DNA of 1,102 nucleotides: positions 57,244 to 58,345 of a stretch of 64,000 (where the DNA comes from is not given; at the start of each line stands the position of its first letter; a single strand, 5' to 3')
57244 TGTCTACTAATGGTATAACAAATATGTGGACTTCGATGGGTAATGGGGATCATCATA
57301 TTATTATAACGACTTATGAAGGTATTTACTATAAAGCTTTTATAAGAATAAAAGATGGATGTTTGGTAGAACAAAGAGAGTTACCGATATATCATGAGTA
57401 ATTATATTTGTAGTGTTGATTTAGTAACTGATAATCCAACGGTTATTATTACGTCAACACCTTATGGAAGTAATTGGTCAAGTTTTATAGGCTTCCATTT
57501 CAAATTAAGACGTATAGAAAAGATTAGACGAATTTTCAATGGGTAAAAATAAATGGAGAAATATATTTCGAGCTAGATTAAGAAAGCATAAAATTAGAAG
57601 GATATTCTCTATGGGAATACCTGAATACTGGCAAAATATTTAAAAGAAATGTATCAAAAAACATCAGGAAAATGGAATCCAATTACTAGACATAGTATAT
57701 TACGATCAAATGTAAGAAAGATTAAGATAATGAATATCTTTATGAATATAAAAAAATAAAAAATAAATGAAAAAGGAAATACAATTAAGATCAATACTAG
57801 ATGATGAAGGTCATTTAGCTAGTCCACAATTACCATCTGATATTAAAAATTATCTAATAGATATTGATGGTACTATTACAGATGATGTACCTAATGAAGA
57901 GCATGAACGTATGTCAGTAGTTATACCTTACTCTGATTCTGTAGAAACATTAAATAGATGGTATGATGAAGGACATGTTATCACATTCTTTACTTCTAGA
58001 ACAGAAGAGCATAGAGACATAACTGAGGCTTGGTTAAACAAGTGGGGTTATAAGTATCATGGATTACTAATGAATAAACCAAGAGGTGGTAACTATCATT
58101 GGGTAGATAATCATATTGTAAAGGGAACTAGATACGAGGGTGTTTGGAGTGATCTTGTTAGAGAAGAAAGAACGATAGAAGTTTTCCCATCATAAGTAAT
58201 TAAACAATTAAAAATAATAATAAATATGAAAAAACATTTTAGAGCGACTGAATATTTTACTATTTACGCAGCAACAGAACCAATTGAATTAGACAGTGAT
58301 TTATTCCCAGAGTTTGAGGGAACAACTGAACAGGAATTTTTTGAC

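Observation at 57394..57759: Three tandem, overlapping tiny Fam-D ORFs in a 365-bp gap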

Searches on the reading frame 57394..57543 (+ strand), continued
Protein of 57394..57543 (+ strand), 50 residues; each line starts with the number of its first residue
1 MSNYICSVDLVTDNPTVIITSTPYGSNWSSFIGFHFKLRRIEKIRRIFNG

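Call 81: search_protein_families(library=pfam, max_evalue=0.01, proteins=[L042:933-1118:+])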
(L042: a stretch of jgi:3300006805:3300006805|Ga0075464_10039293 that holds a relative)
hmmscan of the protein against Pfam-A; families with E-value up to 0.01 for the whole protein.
L042:933-1118:+ (62 aa): 0 families

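Call 82: find_related_loci(query=A5, collection=metagenome_contigs, flank=1200)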
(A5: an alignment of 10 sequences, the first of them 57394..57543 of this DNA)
Query A5 (50 aa) in metagenome_contigs; peptide patterns used: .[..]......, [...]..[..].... (x = any residue, [..] = any of these).
600 stretches matched a pattern (row limit reached: there are more); 3 encode a relative of the query (tblastn E <= 1e-3); 3 distinct loci.
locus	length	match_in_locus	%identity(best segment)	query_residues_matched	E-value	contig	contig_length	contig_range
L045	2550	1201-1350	88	1-50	1e-28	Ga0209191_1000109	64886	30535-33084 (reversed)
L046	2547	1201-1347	82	1-49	1e-25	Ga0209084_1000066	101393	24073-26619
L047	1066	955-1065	92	1-37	1e-21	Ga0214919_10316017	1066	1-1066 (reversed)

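Call 83: find_related_loci(query=A5, collection=viral_contigs, flank=1200)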
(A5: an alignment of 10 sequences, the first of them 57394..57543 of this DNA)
Query A5 (50 aa) in viral_contigs; peptide patterns used: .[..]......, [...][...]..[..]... (x = any residue, [..] = any of these).
250 stretches matched a pattern, but none encodes a relative of the query by tblastn (E <= 1e-3).

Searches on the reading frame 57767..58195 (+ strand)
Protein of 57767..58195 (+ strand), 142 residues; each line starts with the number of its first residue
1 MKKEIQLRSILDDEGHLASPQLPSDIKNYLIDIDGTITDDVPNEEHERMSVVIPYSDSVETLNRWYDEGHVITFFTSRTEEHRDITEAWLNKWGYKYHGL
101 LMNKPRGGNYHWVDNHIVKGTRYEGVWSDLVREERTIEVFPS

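Call 13: find_related_loci(query=window:57767-58192:+, collection=viral_contigs, flank=4000)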
Query window:57767-58192:+ (142 aa) in viral_contigs; peptide patterns used: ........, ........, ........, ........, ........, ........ (x = any residue, [..] = any of these).
30 stretches matched a pattern; 27 encode a relative of the query (tblastn E <= 1e-3); 26 distinct loci.
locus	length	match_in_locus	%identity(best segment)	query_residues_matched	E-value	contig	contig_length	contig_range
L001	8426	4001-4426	88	1-142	1e-84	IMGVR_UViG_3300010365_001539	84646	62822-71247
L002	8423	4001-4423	82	1-141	4e-78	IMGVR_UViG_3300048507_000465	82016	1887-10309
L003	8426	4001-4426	82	1-142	9e-77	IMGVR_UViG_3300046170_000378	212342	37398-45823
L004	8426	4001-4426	81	1-142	1e-76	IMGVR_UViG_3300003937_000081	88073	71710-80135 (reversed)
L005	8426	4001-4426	80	1-142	2e-76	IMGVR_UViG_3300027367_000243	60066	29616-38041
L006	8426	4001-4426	81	1-142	3e-76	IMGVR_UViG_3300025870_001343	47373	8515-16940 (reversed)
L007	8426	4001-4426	81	1-142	3e-76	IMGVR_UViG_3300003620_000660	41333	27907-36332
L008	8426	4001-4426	79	1-142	9e-76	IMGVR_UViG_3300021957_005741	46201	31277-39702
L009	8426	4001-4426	81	1-142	2e-75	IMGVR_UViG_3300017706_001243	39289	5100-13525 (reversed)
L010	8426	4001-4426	80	1-142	2e-75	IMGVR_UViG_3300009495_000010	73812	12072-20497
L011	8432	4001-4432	78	1-142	4e-75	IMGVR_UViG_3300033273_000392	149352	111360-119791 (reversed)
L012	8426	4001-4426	80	1-142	7e-75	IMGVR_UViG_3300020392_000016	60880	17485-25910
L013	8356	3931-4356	78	1-142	5e-74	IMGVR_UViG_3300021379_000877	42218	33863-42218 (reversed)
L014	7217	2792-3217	76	1-142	7e-71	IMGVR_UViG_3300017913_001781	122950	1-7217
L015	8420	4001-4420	73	1-140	8e-71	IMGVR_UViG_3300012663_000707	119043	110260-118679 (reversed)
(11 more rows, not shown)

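Call 44: search_protein_families(library=phrogs, max_evalue=0.001, proteins=[window:57767-58195:+])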
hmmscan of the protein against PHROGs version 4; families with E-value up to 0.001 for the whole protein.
window:57767-58195:+ (142 aa): 3 families
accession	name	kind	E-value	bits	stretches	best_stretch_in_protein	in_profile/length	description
phrog_1238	-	moron, auxiliary metabolic gene and host takeover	1.7e-16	61.2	1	27-107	23-108/155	phosphoheptose isomerase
phrog_415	-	other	6.2e-11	43.4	1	24-103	19-114/218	polynucleotide kinase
phrog_505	-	other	1.7e-06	28.8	1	23-105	158-242/295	polynucleotide kinase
